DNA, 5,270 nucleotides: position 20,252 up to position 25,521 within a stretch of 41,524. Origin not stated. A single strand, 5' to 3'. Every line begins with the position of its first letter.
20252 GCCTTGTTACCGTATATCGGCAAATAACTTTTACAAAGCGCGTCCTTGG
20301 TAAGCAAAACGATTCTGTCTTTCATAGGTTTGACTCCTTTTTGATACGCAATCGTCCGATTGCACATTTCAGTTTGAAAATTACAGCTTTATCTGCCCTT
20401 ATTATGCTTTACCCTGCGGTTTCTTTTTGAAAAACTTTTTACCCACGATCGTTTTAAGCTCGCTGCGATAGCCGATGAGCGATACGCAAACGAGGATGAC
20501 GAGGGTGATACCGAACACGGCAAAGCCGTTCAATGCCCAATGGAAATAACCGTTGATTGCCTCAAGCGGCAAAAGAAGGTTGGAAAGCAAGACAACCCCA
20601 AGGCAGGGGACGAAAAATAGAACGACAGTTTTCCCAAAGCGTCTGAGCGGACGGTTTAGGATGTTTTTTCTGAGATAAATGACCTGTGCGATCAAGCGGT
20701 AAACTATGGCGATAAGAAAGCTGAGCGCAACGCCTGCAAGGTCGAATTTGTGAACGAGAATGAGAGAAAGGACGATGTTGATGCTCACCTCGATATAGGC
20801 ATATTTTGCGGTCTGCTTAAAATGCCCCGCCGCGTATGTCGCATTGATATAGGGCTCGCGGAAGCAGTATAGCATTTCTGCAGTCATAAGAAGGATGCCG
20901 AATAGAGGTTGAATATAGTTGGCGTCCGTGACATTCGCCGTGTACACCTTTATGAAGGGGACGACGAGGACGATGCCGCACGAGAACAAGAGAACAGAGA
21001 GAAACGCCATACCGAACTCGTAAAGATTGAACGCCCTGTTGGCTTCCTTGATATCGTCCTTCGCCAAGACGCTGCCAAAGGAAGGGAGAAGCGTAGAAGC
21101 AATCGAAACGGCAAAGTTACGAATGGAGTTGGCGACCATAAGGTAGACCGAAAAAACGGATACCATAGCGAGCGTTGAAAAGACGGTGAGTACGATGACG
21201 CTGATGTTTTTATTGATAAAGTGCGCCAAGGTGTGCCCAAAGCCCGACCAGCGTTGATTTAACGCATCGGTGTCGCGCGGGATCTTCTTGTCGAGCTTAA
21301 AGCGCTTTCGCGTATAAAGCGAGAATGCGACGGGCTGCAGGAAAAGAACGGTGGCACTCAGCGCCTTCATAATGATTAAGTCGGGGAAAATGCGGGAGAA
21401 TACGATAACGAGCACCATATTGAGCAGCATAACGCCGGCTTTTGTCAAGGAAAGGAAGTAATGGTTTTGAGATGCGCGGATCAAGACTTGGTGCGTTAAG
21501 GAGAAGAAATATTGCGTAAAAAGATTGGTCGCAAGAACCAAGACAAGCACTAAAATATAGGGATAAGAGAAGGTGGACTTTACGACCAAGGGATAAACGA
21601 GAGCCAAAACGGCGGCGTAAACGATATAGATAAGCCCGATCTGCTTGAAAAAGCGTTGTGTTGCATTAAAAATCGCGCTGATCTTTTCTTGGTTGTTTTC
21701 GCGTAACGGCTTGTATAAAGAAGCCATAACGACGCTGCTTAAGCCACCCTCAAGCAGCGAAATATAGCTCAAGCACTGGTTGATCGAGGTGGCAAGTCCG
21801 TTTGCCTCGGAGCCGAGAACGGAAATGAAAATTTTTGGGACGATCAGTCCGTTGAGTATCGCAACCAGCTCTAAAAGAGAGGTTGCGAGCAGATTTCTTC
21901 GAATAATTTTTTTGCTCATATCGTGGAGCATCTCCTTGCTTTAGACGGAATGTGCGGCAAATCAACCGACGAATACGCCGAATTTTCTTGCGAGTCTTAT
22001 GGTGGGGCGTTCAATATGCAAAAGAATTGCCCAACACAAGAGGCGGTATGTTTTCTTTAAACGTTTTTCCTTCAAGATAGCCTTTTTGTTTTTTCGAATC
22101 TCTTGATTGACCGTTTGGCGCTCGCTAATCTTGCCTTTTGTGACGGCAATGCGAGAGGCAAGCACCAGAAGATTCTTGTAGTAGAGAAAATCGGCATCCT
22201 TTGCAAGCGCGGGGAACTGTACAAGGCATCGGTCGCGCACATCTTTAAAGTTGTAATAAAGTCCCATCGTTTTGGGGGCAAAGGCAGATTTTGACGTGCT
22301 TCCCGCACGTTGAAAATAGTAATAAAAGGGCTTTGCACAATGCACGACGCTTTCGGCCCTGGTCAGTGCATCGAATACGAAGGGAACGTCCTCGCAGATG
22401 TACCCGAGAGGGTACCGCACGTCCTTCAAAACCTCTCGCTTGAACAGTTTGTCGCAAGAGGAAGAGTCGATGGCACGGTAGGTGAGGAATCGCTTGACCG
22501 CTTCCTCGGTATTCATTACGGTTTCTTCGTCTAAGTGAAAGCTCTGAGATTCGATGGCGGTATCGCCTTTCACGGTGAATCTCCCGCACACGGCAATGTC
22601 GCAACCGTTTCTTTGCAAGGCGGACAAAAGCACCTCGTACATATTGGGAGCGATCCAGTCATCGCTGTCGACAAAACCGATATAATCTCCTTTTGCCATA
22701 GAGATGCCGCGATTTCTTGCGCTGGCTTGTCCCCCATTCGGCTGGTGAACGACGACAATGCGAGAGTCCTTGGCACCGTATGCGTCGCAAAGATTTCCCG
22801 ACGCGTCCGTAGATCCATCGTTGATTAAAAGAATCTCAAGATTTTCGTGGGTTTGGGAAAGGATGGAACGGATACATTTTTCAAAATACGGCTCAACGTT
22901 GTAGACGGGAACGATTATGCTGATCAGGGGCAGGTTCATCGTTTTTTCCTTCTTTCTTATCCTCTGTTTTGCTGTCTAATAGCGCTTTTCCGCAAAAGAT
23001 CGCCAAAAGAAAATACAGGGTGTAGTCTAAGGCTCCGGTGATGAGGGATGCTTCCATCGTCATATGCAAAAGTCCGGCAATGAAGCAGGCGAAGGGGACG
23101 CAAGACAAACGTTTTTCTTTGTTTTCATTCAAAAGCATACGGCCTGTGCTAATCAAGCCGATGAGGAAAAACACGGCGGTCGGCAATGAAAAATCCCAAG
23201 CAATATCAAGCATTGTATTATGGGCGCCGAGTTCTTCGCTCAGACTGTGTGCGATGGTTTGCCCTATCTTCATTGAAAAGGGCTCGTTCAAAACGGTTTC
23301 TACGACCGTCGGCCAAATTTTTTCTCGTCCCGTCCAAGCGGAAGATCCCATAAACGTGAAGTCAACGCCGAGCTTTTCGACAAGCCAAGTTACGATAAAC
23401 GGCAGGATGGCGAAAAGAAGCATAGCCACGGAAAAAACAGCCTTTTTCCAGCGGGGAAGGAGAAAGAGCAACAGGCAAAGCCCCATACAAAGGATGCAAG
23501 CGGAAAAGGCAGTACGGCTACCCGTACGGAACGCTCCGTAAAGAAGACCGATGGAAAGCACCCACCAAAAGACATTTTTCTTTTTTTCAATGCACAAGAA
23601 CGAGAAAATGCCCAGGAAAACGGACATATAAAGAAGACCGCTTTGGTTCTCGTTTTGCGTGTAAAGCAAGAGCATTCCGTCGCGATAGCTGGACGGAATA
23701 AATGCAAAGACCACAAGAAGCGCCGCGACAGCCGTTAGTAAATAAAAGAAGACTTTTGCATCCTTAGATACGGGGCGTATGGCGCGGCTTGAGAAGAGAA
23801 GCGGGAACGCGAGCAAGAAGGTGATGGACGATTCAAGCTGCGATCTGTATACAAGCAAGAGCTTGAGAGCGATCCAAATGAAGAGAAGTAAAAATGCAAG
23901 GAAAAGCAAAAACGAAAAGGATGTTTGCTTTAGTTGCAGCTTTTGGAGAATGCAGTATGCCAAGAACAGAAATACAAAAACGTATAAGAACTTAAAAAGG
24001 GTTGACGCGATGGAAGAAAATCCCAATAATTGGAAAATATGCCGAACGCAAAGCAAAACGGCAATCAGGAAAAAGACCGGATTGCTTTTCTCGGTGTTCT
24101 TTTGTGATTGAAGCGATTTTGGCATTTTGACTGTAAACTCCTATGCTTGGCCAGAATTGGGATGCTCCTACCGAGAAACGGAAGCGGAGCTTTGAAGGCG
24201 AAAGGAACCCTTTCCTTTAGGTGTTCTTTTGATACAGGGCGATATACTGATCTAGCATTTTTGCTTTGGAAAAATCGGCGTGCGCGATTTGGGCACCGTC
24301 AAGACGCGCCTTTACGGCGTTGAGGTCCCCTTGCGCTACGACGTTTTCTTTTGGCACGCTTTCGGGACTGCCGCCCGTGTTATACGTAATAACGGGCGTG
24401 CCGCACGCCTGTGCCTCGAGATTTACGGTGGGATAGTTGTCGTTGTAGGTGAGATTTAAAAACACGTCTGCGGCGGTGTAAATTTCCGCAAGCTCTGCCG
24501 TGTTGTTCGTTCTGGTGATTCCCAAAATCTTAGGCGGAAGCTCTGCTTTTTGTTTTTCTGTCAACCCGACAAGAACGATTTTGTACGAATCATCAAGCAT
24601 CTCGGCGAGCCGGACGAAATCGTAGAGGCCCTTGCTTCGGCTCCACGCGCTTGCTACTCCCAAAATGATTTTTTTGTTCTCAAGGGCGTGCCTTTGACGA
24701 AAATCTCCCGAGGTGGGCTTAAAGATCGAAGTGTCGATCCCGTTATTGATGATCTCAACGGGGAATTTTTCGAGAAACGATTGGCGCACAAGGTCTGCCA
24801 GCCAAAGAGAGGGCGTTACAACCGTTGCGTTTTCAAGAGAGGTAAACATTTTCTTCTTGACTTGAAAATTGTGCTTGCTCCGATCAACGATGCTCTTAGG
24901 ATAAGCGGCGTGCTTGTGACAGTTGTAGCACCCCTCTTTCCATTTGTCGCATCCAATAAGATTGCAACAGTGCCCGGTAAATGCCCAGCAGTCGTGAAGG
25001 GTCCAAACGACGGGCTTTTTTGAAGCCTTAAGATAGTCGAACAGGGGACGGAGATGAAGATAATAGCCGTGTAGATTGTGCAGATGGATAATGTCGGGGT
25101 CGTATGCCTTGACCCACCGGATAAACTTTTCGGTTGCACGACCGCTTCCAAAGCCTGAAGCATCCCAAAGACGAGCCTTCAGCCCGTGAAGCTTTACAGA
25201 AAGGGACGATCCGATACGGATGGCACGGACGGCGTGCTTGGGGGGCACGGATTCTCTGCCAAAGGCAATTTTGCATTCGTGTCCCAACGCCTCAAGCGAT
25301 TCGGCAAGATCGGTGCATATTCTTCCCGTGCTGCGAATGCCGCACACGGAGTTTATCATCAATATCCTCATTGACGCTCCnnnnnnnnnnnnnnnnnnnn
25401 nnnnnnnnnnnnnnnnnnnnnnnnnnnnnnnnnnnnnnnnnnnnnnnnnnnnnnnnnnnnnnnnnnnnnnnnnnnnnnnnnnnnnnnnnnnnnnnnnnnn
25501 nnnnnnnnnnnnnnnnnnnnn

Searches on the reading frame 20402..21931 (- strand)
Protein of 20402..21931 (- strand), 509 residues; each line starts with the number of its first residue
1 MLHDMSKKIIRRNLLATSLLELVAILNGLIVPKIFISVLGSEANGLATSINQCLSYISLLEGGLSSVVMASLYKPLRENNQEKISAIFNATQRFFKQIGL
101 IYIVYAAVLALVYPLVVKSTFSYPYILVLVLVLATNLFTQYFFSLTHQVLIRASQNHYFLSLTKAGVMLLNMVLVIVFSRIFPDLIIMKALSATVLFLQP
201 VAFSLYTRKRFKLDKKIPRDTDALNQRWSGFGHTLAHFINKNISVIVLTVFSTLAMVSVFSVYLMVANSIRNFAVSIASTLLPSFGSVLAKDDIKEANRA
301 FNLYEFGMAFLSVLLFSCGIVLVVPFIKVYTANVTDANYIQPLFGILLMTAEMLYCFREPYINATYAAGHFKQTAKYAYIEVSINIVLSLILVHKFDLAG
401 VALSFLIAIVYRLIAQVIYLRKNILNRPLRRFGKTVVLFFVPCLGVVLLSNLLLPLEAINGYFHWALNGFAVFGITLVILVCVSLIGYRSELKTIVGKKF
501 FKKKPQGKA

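Call 3: search_protein_families(library=pfam, proteins=[window:20402-21931:-], max_evalue=0.01)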
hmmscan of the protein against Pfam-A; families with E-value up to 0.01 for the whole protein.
window:20402-21931:- (509 aa): 0 families

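Call 4: search_protein_families(library=ncbifam, proteins=[window:20402-21931:-], max_evalue=0.01)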
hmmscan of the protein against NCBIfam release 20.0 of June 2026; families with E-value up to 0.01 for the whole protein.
window:20402-21931:- (509 aa): 0 families

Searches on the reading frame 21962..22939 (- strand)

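Call 3: search_protein_families(library=pfam, proteins=[window:21962-22939:-], max_evalue=0.01)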
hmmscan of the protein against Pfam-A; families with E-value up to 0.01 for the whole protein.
window:21962-22939:- (325 aa): 3 families
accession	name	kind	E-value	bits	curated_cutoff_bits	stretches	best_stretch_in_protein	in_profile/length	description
PF00535.33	Glycos_transf_2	-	1e-42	146.3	23.3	1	7-174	1-167/168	Glycosyl transferase family 2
PF10111.15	Glyco_tranf_2_2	-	9.6e-15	55.2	27.3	1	7-109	1-107/276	Glycosyltransferase like family 2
PF13641.12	Glyco_tranf_2_3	-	5.5e-14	53.2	27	1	6-129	3-132/230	Glycosyltransferase like family 2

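Call 4: search_protein_families(library=ncbifam, proteins=[window:21962-22939:-], max_evalue=0.01)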
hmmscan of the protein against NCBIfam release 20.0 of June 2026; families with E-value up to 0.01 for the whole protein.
window:21962-22939:- (325 aa): 27 families (the best 25 are shown)
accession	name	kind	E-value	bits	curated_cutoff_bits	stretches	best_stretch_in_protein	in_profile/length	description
NF007482.0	PRK10073.1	equivalog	1.4e-41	142.6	423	1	4-218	6-225/334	glycosyltransferase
NF047683.1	TeichurnBiosyTuaG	equivalog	1e-24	87.5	400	1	3-119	5-122/252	teichuronic acid biosynthesis protein TuaG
TIGR03937.1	PgaC_IcaA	equivalog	6.5e-22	78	422.3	1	3-127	44-169/407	poly-beta-1,6-N-acetyl-D-glucosamine synthase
NF041875.1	EPS_EpsD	equivalog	4.1e-17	62.6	370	1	6-126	1-121/325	exopolysaccharide biosynthesis glycosyltransferase EpsD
NF041394.1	GtaseAglG_Halo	equivalog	1.2e-16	60.9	440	1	6-123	3-121/304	glucosyl-dolichyl phosphate glucuronosyltransferase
NF050050.1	ProtGlycPglI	equivalog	2.5e-16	59.9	500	1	4-220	2-213/306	GalNAc(5)-diNAcBac-PP-undecaprenol beta-1,3-glucosyltransferase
TIGR03111.1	glyc2_xrt_Gpos1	hypoth_equivalog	3e-15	56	363.95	1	2-207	47-265/439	TIGR03111 family XrtG-associated glycosyltransferase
NF053739.1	GlytfEpsEBac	equivalog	7.1e-15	54.7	450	1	4-111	1-110/265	glycosyltransferase EpsE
TIGR03965.1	mycofact_glyco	equivalog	2e-14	53.3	280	1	5-121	75-191/467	mycofactocin biosynthesis glycosyltransferase MftF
NF007453.0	PRK10018.1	equivalog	4.9e-13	49.4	382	1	3-110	5-113/280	colanic acid biosynthesis glycosyltransferase WcaA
TIGR04017.1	WcaA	equivalog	2.3e-12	47.1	495.75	1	3-109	4-111/279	colanic acid biosynthesis glycosyltransferase WcaA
TIGR04283.1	glyco_like_mftF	equivalog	2.7e-12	46.7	182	1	6-125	1-113/221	TIGR04283 family arsenosugar biosynthesis glycosyltransferase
NF038302.1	EPS_HpsE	equivalog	1.2e-10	40.9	300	1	6-99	3-102/307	hormogonium polysaccharide biosynthesis glycosyltransferase HpsE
TIGR04242.1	nodulat_NodC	equivalog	3.7e-10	39.3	550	1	3-113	47-161/395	chitooligosaccharide synthase NodC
NF007986.1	PRK10714.1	equivalog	1.4e-09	37.4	529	1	6-106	8-113/316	undecaprenyl-phosphate 4-deoxy-4-formamido-L-arabinose transferase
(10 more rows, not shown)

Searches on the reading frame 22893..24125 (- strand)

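Call 3: search_protein_families(library=pfam, proteins=[window:22893-24125:-], max_evalue=0.01)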
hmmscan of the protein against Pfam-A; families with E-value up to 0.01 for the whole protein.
window:22893-24125:- (410 aa): 1 family
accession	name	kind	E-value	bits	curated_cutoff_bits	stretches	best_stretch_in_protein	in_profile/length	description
PF04932.20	Wzy_C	-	2.9e-08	34.1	31.7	1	191-309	3-137/149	O-Antigen ligase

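Call 4: search_protein_families(library=ncbifam, proteins=[window:22893-24125:-], max_evalue=0.01)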
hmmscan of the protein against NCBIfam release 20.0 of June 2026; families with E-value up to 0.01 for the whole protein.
window:22893-24125:- (410 aa): 0 families

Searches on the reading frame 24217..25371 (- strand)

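Call 27: search_protein_families(library=pfam, proteins=[window:24217-25371:-], max_evalue=0.0001)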
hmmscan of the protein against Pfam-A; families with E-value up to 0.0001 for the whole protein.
window:24217-25371:- (384 aa): 4 families
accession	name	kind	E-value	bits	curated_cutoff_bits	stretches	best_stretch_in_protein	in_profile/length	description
PF13439.12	Glyco_transf_4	-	4.7e-16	59.7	28.5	1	16-215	5-169/170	Glycosyltransferase Family 4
PF00534.26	Glycos_transf_1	-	3.2e-15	56.5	26.4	1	224-343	5-135/172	Glycosyl transferases group 1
PF13692.12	Glyco_trans_1_4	-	2.8e-13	50.8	27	1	234-353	2-132/142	Glycosyl transferases group 1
PF13579.12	Glyco_trans_4_4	-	1.3e-09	39.1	29.7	1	16-211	4-158/158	Glycosyl transferase 4-like domain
